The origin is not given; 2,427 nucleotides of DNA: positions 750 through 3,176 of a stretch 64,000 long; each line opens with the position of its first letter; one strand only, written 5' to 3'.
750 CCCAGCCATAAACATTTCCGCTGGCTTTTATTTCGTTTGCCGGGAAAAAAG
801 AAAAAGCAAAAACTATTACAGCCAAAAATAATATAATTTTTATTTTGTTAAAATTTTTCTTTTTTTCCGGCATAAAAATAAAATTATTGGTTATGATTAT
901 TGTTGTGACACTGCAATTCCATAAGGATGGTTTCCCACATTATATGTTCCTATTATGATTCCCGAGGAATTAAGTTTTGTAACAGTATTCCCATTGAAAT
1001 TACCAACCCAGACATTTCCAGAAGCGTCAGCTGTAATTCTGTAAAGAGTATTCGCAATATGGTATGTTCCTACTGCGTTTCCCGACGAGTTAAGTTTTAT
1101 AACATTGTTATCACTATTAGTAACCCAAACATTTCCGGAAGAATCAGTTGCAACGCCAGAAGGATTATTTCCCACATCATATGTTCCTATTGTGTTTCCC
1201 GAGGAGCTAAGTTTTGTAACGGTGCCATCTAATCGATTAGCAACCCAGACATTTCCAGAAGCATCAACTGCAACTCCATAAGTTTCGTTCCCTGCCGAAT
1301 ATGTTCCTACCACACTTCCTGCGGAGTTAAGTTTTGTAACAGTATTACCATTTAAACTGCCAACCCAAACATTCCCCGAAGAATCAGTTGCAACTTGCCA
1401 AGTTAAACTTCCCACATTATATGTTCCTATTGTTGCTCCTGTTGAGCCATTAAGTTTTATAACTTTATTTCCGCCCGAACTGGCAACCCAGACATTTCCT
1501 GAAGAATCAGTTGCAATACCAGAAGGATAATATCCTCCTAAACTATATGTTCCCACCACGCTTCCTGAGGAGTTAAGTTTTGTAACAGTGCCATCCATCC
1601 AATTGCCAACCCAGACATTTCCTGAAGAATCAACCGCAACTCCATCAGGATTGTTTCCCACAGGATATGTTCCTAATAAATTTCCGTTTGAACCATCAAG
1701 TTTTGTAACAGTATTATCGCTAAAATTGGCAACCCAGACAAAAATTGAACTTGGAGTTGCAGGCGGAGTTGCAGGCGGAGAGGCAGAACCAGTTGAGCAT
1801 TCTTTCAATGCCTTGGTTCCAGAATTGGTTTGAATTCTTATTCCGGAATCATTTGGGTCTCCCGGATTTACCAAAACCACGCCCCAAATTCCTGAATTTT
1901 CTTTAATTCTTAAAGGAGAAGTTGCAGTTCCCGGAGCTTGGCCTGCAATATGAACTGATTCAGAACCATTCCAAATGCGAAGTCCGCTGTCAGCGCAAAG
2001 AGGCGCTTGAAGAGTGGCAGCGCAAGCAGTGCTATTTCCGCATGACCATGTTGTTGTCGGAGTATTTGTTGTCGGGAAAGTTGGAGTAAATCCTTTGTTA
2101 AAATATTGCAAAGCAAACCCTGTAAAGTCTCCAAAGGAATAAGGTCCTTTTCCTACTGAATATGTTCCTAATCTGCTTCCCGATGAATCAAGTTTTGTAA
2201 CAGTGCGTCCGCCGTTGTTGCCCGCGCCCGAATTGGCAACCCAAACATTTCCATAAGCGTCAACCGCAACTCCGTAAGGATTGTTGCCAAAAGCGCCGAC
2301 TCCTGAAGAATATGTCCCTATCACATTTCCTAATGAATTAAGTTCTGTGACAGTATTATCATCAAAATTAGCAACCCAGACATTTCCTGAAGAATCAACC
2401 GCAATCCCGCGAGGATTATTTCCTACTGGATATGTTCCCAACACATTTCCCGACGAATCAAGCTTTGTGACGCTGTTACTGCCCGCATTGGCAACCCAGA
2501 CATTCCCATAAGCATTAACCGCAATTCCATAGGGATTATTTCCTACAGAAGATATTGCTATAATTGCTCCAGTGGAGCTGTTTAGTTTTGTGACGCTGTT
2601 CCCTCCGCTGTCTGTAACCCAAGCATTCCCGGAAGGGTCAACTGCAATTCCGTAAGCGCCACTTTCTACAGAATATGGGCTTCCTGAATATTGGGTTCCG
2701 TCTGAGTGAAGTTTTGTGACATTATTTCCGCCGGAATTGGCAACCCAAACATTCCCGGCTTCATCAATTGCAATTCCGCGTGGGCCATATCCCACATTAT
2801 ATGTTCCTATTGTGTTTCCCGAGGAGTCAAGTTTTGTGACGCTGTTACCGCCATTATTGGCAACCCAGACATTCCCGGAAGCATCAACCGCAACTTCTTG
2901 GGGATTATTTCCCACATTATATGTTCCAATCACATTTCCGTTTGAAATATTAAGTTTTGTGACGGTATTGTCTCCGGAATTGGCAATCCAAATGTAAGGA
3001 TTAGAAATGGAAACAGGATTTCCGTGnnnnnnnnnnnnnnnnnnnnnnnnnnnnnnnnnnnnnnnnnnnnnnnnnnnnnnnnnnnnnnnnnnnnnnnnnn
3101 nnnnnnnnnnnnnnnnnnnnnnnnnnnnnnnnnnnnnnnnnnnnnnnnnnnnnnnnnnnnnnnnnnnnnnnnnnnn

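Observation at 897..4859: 1320-aa protein with two seven-unit NHL-type arrays and a mid-protein TM hairpin that looks like a fusion scar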

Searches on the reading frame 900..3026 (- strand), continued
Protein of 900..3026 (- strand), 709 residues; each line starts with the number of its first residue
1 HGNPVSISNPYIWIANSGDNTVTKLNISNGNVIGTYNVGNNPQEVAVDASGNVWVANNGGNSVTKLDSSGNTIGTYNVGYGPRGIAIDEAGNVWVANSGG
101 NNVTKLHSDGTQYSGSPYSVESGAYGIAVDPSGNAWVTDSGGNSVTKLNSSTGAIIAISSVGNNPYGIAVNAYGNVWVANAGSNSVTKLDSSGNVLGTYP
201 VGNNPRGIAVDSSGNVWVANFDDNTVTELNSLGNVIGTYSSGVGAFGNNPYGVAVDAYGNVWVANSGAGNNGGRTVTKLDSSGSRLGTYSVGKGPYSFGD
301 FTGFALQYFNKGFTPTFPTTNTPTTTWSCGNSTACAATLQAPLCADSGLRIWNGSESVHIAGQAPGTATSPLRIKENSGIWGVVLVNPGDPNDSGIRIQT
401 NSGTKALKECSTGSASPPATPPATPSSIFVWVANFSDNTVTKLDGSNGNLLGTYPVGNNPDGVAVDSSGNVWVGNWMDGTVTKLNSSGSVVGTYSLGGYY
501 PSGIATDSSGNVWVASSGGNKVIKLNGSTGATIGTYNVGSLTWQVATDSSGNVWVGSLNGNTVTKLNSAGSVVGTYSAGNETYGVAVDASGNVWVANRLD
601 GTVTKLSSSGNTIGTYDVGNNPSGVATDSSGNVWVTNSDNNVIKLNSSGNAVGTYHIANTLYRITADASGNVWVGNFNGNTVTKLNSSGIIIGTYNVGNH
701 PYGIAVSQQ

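Call 70: find_homologous_proteins(query=window:900-3026:-, max_evalue=1e-10)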
Query window:900-3026:- (709 aa): 2708 proteins with E <= 1e-10 among 8000 candidates; the best 120 are listed.
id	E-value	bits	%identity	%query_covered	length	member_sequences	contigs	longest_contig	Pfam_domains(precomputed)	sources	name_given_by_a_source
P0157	1.9e-229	782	50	99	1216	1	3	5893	PF07494.18,PF13449.13,PF20067.6,PF24684.2,PF01436.28,PF22544.3,PF08450.19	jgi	-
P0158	1.5e-173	597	52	99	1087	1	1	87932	PF07494.18,PF26549.1,PF13385.14,PF13449.13,PF24684.2,PF01436.28,PF25021.2,PF06739.18,PF08450.19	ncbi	ncbi:MAG: LamG-like jellyroll fold domain-containing protein [Minisyncoccia bacterium]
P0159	4.6e-145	503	54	43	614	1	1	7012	PF07494.18,PF00847.27,PF13449.13,PF24684.2,PF01436.28,PF06739.18,PF08450.19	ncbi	-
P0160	3.8e-129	450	41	84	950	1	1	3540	PF07494.18,PF13449.13,PF24684.2,PF01436.28,PF06739.18,PF00041.28,PF08450.19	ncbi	-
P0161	2.9e-121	424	38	90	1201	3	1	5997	PF22073.3,PF24771.4,PF15780.12,PF07610.18,PF21783.3,PF26015.1,PF01436.28,PF12371.15,PF22544.3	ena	-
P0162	2.5e-114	401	58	38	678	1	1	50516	PF05787.20,PF07494.18,PF24684.2,PF03022.23,PF01436.28,PF06739.18,PF08450.19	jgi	jgi:DNA-binding beta-propeller fold protein YncE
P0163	2.3e-106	375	33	91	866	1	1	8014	PF07494.18,PF13449.13,PF24684.2,PF01436.28,PF25021.2,PF06739.18,PF08450.19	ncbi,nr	ncbi:MAG: hypothetical protein M1381_11925 [Deltaproteobacteria bacterium]|nr:hypothetical protein [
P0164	1.0e-105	373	44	37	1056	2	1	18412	PF05787.20,PF25059.2,PF07494.18,PF13449.13,PF24684.2,PF21910.3,PF01436.28,PF00041.28,PF08450.19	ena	-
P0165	3.0e-103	365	36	85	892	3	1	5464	PF07494.18,PF13449.13,PF24684.2,PF01436.28,PF06739.18,PF08450.19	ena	-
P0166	3.4e-102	361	51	43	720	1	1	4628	PF07494.18,PF24684.2,PF01436.28,PF06739.18,PF08450.19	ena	-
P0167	1.2e-97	346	58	38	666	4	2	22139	PF07494.18,PF24684.2,PF01436.28,PF06739.18,PF08450.19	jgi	jgi:streptogramin lyase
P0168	4.7e-97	344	39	39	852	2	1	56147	PF07494.18,PF13449.13,PF24684.2,PF01436.28,PF08450.19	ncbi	-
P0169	1.1e-95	340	43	37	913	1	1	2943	PF07494.18,PF24684.2,PF01436.28,PF00041.28,PF08450.19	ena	-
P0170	3.2e-93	332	34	80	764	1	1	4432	PF07494.18,PF13570.14,PF24684.2,PF25021.2,PF08450.19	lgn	-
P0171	5.7e-92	327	46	33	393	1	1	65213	PF07494.18,PF13449.13,PF24684.2,PF01436.28,PF06739.18,PF00041.28,PF08450.19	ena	-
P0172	6.7e-91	324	53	44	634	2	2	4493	PF07494.18,PF24684.2,PF01436.28,PF08450.19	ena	-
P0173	1.3e-89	320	33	80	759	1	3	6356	PF01391.24,PF07494.18,PF13449.13,PF20067.6,PF24684.2,PF01436.28,PF08450.19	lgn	-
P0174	7.5e-89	317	36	71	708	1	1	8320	PF07494.18,PF13449.13,PF24684.2,PF01436.28,PF06739.18,PF00041.28,PF08450.19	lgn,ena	-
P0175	2.3e-88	316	61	44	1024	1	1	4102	PF13229.13,PF07494.18,PF24684.2,PF01436.28,PF06739.18,PF08450.19,PF19077.7,PF05048.20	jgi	-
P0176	1.6e-87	313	48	36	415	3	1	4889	PF07494.18,PF24684.2,PF01436.28,PF06739.18,PF08450.19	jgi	-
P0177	7.7e-84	301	54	36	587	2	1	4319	PF07494.18,PF01833.31,PF24684.2,PF01436.28,PF06739.18,PF08450.19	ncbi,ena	-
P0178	2.7e-82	295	43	43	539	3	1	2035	PF07494.18,PF24684.2,PF02368.25,PF01436.28,PF06739.18,PF08450.19,PF07833.17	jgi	jgi:streptogramin lyase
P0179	8.7e-82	294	54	36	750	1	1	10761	PF07494.18,PF13449.13,PF20067.6,PF24684.2,PF01436.28,PF08450.19,PF23414.2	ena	-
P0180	6.4e-79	284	52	40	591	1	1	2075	PF07494.18,PF13449.13,PF20067.6,PF24684.2,PF01436.28,PF06739.18,PF08450.19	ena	-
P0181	1.2e-78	283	53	38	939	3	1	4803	PF01108.24,PF25059.2,PF07494.18,PF24489.2,PF24684.2,PF21910.3,PF01436.28,PF00041.28,PF08450.19,PF10179.16,PF16656.12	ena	-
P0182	8.7e-78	281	60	36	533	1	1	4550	PF07494.18,PF00847.27,PF24684.2,PF01436.28,PF08450.19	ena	-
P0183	3.8e-77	278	48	37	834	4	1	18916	PF01391.24,PF24517.3,PF00688.25,PF01436.28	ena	-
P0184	8.1e-76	274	45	40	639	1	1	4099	PF07494.18,PF14433.12,PF17802.8,PF23193.2,PF24684.2,PF13620.13,PF01436.28,PF17210.10,PF08450.19,PF13715.13,PF20067.6,PF09430.17,PF06739.18,PF22904.4,PF00041.28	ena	-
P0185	1.6e-75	273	55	37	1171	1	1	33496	PF25059.2,PF07494.18,PF24489.2,PF24684.2,PF21910.3,PF01436.28,PF00041.28,PF08450.19,PF10179.16,PF16656.12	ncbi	-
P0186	8.1e-75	271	54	37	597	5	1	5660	PF07494.18,PF13449.13,PF24684.2,PF01436.28,PF06739.18,PF08450.19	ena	-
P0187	1.3e-74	270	49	39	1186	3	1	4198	PF13205.13,PF24684.2,PF01436.28,PF08450.19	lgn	-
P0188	1.5e-74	270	50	44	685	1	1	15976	PF09603.16,PF24684.2,PF01436.28,PF08450.19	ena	-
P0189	1.6e-74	270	56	37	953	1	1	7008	PF24684.2,PF01436.28,PF13753.13,PF00041.28,PF08450.19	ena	-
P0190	3.4e-74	269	55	37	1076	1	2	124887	PF25059.2,PF07494.18,PF24489.2,PF24684.2,PF21910.3,PF01436.28,PF00041.28,PF08450.19,PF10179.16,PF16656.12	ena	-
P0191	3.9e-74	268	51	40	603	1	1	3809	PF07494.18,PF24684.2,PF01436.28,PF06739.18,PF08450.19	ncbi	-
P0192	6.5e-74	268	54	36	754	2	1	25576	PF13715.13,PF07494.18,PF15976.12,PF24684.2,PF13620.13,PF01436.28,PF22904.4,PF00041.28,PF08450.19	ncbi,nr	ncbi:MAG: carboxypeptidase regulatory-like domain-containing protein [Deltaproteobacteria bacterium]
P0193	6.7e-74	268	58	38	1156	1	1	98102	PF00801.27,PF24684.2,PF01436.28,PF08450.19,PF18911.7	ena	-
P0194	9.4e-74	267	40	43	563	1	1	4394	PF07494.18,PF24684.2,PF01436.28,PF08450.19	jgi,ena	-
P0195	9.6e-74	267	44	36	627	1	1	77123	PF07494.18,PF24684.2,PF01436.28,PF25021.2,PF06739.18,PF08450.19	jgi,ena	-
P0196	2.0e-73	266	54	36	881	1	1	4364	PF01108.24,PF07494.18,PF13449.13,PF25814.2,PF24684.2,PF21910.3,PF01436.28,PF00041.28,PF08450.19,PF10179.16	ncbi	ncbi:MAG: fibronectin type III domain-containing protein [Nitrososphaerota archaeon]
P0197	2.4e-72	263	49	38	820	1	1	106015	PF07494.18,PF24684.2,PF01436.28,PF06739.18,PF08450.19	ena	-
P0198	4.3e-72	262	55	37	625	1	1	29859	PF19408.6,PF07494.18,PF17963.8,PF24684.2,PF01436.28,PF06739.18,PF08450.19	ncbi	-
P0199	1.8e-71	260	54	43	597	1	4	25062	PF05787.20,PF07494.18,PF01833.31,PF13449.13,PF24684.2,PF01436.28,PF06739.18,PF08450.19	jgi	jgi:streptogramin lyase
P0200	8.8e-71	257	49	36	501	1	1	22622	PF18962.8,PF24684.2,PF01436.28,PF08450.19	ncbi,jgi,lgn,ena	jgi:DNA-binding beta-propeller fold protein YncE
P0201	9.2e-71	257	49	44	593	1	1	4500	PF07963.18,PF07494.18,PF13449.13,PF24684.2,PF01436.28,PF00041.28,PF08450.19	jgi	-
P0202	1.0e-70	257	43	44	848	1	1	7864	PF24684.2,PF01436.28,PF08450.19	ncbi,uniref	ncbi:MAG: hypothetical protein PHC28_12380, partial [Flavobacterium sp.]|uniref:virginiamycin B lyas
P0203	2.2e-70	256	54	36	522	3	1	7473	PF07494.18,PF13449.13,PF20067.6,PF24684.2,PF01436.28,PF25021.2,PF06739.18,PF00041.28,PF08450.19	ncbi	-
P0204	4.2e-70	255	36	72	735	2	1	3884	PF26696.1,PF01436.28,PF15533.13,PF08450.19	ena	-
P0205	4.8e-70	255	53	36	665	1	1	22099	PF07494.18,PF23194.2,PF16371.13,PF17802.8,PF23193.2,PF24684.2,PF13620.13,PF01436.28,PF17210.10,PF08450.19,PF13715.13,PF22902.3,PF13449.13,PF09430.17,PF06739.18,PF22904.4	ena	-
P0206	1.3e-69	254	48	38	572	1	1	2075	PF07494.18,PF13449.13,PF24684.2,PF01436.28,PF06739.18,PF08450.19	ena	-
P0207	1.4e-69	253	49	29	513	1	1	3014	PF07494.18,PF13449.13,PF24684.2,PF01436.28,PF06739.18,PF08450.19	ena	-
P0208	2.3e-69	253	52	36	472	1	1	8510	PF07494.18,PF06977.18,PF20067.6,PF24684.2,PF01436.28,PF06739.18,PF00041.28,PF08450.19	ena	-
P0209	3.2e-69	252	51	43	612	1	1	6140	PF07494.18,PF24684.2,PF01436.28,PF00041.28,PF08450.19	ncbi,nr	ncbi:MAG: fibronectin type III domain-containing protein [Patescibacteria group bacterium]|nr:fibron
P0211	6.1e-68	248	41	56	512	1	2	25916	PF07494.18,PF24684.2,PF01436.28,PF06739.18,PF01471.24,PF08450.19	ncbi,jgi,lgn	jgi:YVTN family beta-propeller protein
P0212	1.9e-67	246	49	42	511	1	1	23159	PF07494.18,PF13449.13,PF03073.21,PF24684.2,PF01436.28,PF06739.18,PF08450.19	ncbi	ncbi:MAG: tryptophan-rich sensory protein [archaeon]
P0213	2.1e-67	246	52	34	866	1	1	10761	PF19408.6,PF21027.4,PF07494.18,PF17963.8,PF24684.2,PF01436.28,PF25021.2,PF00041.28,PF08450.19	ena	-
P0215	3.9e-66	242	49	33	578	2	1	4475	PF07494.18,PF24684.2,PF01436.28,PF08450.19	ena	-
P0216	4.2e-66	242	38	32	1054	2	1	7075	PF07494.18,PF06977.18,PF14433.12,PF22807.3,PF02393.22,PF24684.2,PF01436.28,PF08450.19,PF13449.13,PF20067.6,PF05345.19,PF25021.2,PF06739.18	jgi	jgi:sugar lactone lactonase YvrE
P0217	9.7e-66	241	49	43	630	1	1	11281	PF19408.6,PF07494.18,PF13449.13,PF20067.6,PF24684.2,PF01436.28,PF25021.2,PF06739.18,PF08450.19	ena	-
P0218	1.8e-65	240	51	44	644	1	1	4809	PF09479.17,PF07963.18,PF07494.18,PF24684.2,PF01436.28,PF06739.18,PF08450.19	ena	-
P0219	1.9e-65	240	46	39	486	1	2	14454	PF01436.28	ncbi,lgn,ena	-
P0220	2.3e-65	240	57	37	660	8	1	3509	PF07494.18,PF24684.2,PF03022.23,PF01436.28,PF06739.18,PF08450.19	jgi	jgi:streptogramin lyase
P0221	4.8e-65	238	37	39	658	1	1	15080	PF01436.28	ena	-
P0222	1.6e-64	237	56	36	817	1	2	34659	PF07494.18,PF24684.2,PF01436.28,PF06739.18,PF00041.28,PF08450.19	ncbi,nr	ncbi:MAG: fibronectin type III domain-containing protein [Deltaproteobacteria bacterium]|nr:fibronec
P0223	5.7e-64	235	46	36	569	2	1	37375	PF07494.18,PF13449.13,PF24684.2,PF01436.28,PF06739.18,PF08450.19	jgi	-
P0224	2.1e-63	233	46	34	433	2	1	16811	PF07494.18,PF16371.13,PF17802.8,PF24684.2,PF13620.13,PF01436.28,PF17210.10,PF08450.19,PF13715.13,PF09430.17,PF06739.18,PF22904.4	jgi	jgi:streptogramin lyase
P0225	3.4e-63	232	41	36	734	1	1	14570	PF22352.3,PF00801.27,PF24684.2,PF01436.28,PF08450.19,PF18911.7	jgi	jgi:hypothetical protein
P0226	3.6e-63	232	49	37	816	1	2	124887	PF19408.6,PF07494.18,PF17963.8,PF13449.13,PF24684.2,PF01436.28,PF00041.28,PF08450.19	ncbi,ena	-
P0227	4.3e-63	232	48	36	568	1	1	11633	PF05787.20,PF07494.18,PF13449.13,PF20067.6,PF24684.2,PF01436.28,PF06739.18,PF08450.19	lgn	-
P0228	6.8e-63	231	47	38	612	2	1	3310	PF07494.18,PF13449.13,PF22701.4,PF24684.2,PF01436.28,PF06739.18,PF00041.28,PF08450.19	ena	-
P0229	2.2e-62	230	48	37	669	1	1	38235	PF07494.18,PF13449.13,PF24684.2,PF01436.28,PF06739.18,PF08450.19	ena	-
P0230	3.1e-62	229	46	36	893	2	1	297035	PF25059.2,PF07494.18,PF25529.2,PF24489.2,PF24684.2,PF21910.3,PF01436.28,PF00041.28,PF08450.19,PF16656.12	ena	-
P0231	6.3e-62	228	48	40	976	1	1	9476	PF01108.24,PF25059.2,PF07494.18,PF24489.2,PF24684.2,PF21910.3,PF01436.28,PF08450.19,PF16656.12,PF13449.13,PF00041.28,PF10179.16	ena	-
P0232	1.6e-61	227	50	43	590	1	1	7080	PF07494.18,PF24684.2,PF01436.28,PF08450.19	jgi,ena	-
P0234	3.5e-61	226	49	43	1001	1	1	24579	PF00801.27,PF07494.18,PF22359.3,PF24684.2,PF02368.25,PF01436.28,PF26918.1,PF08450.19,PF18911.7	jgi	-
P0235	3.9e-61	226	47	36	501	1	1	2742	PF07494.18,PF13449.13,PF24684.2,PF01436.28,PF06739.18,PF08450.19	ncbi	-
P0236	4.1e-61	225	49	43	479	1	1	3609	PF07494.18,PF24684.2,PF01436.28,PF06739.18,PF08450.19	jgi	jgi:streptogramin lyase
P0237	5.3e-61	225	56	35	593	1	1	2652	PF07494.18,PF13449.13,PF24684.2,PF01436.28,PF08450.19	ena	-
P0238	7.6e-61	225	55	31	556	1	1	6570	PF07494.18,PF13449.13,PF20067.6,PF24684.2,PF01436.28,PF08450.19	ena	-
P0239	1.0e-60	224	46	37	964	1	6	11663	PF07494.18,PF13449.13,PF24684.2,PF01436.28,PF00041.28,PF08450.19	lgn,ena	-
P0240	1.3e-60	224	49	36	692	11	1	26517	PF07494.18,PF20067.6,PF24684.2,PF01436.28,PF06739.18,PF00041.28,PF08450.19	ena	-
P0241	2.2e-60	223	43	36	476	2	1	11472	PF07494.18,PF24684.2,PF01436.28,PF06739.18,PF08450.19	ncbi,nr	ncbi:MAG: hypothetical protein M1428_04670 [Deltaproteobacteria bacterium]|nr:hypothetical protein [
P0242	2.9e-60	223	48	39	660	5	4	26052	PF22768.2,PF07494.18,PF21783.3,PF24684.2,PF01436.28,PF08450.19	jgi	jgi:YVTN family beta-propeller protein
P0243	5.5e-60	222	47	43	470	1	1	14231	PF07963.18,PF07494.18,PF13449.13,PF24684.2,PF01436.28,PF08450.19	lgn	-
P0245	9.2e-60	221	43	36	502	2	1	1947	PF05787.20,PF07494.18,PF13449.13,PF24684.2,PF01436.28,PF06739.18,PF08450.19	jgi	-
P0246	1.3e-59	220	49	39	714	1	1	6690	PF07494.18,PF24684.2,PF01436.28,PF08450.19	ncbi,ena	-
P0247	1.7e-59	220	46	38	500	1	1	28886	PF25059.2,PF07494.18,PF13449.13,PF20067.6,PF24684.2,PF01436.28,PF00041.28,PF08450.19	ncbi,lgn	-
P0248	1.9e-59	220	46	43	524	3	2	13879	PF07494.18,PF24684.2,PF01436.28,PF06739.18,PF08450.19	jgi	jgi:DNA-binding beta-propeller fold protein YncE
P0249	2.8e-59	219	43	43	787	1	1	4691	PF09479.17,PF07494.18,PF18998.7,PF24684.2,PF01436.28,PF01471.24,PF08450.19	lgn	-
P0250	3.0e-59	219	48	34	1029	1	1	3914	PF07494.18,PF23194.2,PF16371.13,PF17802.8,PF23193.2,PF00775.28,PF24684.2,PF13620.13,PF01436.28,PF17210.10,PF08450.19,PF13715.13,PF22902.3,PF24025.2,PF20598.5,PF09430.17,PF06739.18,PF22904.4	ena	-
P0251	3.7e-59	219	33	73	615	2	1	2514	PF07494.18,PF13449.13,PF24684.2,PF01436.28,PF08450.19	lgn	-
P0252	3.9e-59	219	55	32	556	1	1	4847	PF07494.18,PF13449.13,PF20067.6,PF24684.2,PF01436.28,PF06739.18,PF08450.19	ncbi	-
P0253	4.0e-59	219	31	92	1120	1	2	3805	PF07494.18,PF13205.13,PF24684.2,PF01436.28,PF08450.19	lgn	-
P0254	5.6e-59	218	46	45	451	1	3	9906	PF07494.18,PF24684.2,PF01436.28,PF08450.19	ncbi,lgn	-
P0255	9.4e-59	218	59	36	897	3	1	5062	PF25059.2,PF07494.18,PF24489.2,PF24684.2,PF21910.3,PF01436.28,PF00041.28,PF08450.19,PF16656.12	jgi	-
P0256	1.1e-58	217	44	39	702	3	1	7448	PF19408.6,PF07494.18,PF17963.8,PF13449.13,PF24684.2,PF01436.28,PF06739.18,PF08450.19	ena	-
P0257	1.5e-58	217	44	39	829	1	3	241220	PF07494.18,PF24684.2,PF01436.28,PF06739.18,PF08450.19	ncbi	-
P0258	1.7e-58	217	33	37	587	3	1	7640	PF26549.1,PF24684.2,PF01436.28,PF08450.19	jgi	-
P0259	1.8e-58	217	44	36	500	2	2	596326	PF25059.2,PF07494.18,PF13449.13,PF25814.2,PF24684.2,PF01436.28,PF00041.28,PF08450.19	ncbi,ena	-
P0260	2.3e-58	216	45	44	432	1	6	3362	PF07963.18,PF07494.18,PF24684.2,PF01436.28,PF08450.19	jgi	jgi:prepilin-type N-terminal cleavage/methylation domain-containing protein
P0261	7.6e-58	215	43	36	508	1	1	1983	PF05787.20,PF07494.18,PF24684.2,PF01436.28,PF06739.18,PF08450.19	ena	-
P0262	1.2e-57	214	51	31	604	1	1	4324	PF07494.18,PF13449.13,PF22701.4,PF24684.2,PF01436.28,PF00041.28,PF08450.19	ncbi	-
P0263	1.3e-57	214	29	75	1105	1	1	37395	PF17170.11,PF13449.13,PF02393.22,PF24684.2,PF01436.28,PF25021.2,PF06739.18,PF08450.19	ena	-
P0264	1.9e-57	213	42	42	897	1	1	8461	PF07494.18,PF11617.14,PF24684.2,PF01436.28,PF06739.18,PF08450.19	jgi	jgi:streptogramin lyase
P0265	3.6e-57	212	40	46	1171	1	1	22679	PF07494.18,PF18998.7,PF24684.2,PF01436.28,PF06739.18,PF08450.19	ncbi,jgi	jgi:DNA-binding beta-propeller fold protein YncE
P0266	6.5e-57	212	39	40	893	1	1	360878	PF22073.3,PF07494.18,PF15780.12,PF26549.1,PF22066.3,PF22067.3,PF24507.2,PF24684.2,PF01436.28,PF22544.3,PF08450.19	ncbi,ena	-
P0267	6.7e-57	212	47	43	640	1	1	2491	PF09479.17,PF07494.18,PF18998.7,PF24684.2,PF01436.28,PF08450.19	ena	-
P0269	1.8e-56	210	43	40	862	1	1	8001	PF13449.13,PF24684.2,PF01436.28,PF08450.19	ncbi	-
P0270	1.8e-56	210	50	36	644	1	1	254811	PF24684.2,PF01436.28,PF08450.19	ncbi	-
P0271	2.3e-56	210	46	43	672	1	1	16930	PF07494.18,PF13449.13,PF24684.2,PF01436.28,PF25021.2,PF06739.18,PF08450.19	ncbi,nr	ncbi:MAG: NHL repeat-containing protein [Candidatus Diapherotrites archaeon]|nr:NHL repeat-containin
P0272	3.8e-56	209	43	43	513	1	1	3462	PF07963.18,PF07494.18,PF24684.2,PF01436.28,PF06739.18,PF08450.19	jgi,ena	-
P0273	4.2e-56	209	41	43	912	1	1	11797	PF07494.18,PF11617.14,PF24684.2,PF01436.28,PF08450.19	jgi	jgi:streptogramin lyase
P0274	7.3e-56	208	47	38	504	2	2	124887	PF07494.18,PF13449.13,PF24684.2,PF01436.28,PF25021.2,PF06739.18,PF08450.19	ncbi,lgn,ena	-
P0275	8.5e-56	208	28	85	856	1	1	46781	PF05787.20,PF07494.18,PF11191.14,PF13449.13,PF24684.2,PF10584.15,PF01436.28,PF06739.18,PF08450.19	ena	-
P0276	1.0e-55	208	43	37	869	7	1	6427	PF01436.28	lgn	-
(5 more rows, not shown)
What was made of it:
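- Several propeller homologues are pilin (N_methyl) fusions (call 70). Database names such as 'streptogramin lyase' are attached to homologues (call 70). Homologues occur as pilin fusions and in many adhesin-like architectures (call 70).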

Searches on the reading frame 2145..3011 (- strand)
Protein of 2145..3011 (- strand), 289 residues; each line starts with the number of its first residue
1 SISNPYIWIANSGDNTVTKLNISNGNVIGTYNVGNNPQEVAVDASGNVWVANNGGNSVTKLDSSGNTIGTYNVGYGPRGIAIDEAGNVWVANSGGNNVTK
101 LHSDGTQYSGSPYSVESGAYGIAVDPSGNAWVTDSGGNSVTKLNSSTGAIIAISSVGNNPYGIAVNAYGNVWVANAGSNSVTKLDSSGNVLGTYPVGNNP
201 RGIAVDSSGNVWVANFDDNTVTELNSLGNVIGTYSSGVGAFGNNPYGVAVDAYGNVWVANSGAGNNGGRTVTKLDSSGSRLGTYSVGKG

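Call 49: search_solved_structures(query=window:2145-3011:-, max_evalue=0.001)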
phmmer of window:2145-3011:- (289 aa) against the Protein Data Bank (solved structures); distinct sequences matched with E-value up to 0.001: 45.
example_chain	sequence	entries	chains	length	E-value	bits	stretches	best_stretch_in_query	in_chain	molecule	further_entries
7zph_A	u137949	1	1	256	4.6e-58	200.5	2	31-224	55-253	Pizza6-TNK-RSH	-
6i38_A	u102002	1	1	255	6.3e-57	196.7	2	34-226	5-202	nv2Pizza6-AYW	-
7zpw_A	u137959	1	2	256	4.9e-56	193.8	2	31-224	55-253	Pizza6-TSK-TSH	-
6i39_A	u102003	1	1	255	4.2e-54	187.5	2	46-214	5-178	v31Pizza6-AYW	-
3wwa_A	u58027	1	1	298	9.9e-52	179.7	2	23-226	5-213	Pizza7H protein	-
6i3b_A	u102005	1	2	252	6.2e-48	167.2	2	31-213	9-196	cPizza6-AYW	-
7zqg_A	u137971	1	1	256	2.8e-45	158.5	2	23-225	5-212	Pizza6-KSH-TSH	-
7zpz_A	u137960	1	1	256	2.1e-43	152.3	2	23-213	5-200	Pizza6-TSR-TSH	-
6f0q_A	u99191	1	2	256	6.6e-43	150.7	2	23-192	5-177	Pizza6-AYW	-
7zq2_A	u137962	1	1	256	2.4e-39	139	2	23-189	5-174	Pizza6-RSH-TSH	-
6i37_A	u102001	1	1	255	3.3e-38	135.3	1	35-266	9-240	nv1Pizza6-AYW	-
6f0s_A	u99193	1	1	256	4.4e-38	134.9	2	23-189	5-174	Pizza6-SYW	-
6qsd_A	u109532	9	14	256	4.3e-37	131.6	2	23-207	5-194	Pizza6S | Pizza6-S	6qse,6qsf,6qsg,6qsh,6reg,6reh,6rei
6i3a_A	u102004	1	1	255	6.4e-37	131.1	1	15-259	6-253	v22Pizza6-AYW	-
6ren_A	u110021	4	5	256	7.3e-37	130.9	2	31-186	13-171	3fPizza6-SH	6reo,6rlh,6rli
1l0q_A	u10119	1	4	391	2.4e-33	119.3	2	6-217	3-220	Surface layer protein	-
1rwi_B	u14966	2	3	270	3.3e-28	102.5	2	17-186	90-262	Serine/threonine-protein kinase pknD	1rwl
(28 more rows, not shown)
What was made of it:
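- Closest known: NHL/YVTN beta-propellers of surface and sensor proteins. Same: Sequence matches are E=2.4e-33 for 1l0q and 3.3e-28 for 1rwi (call 49).
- Vgb is much weaker, at 1.6e-17 (call 49).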
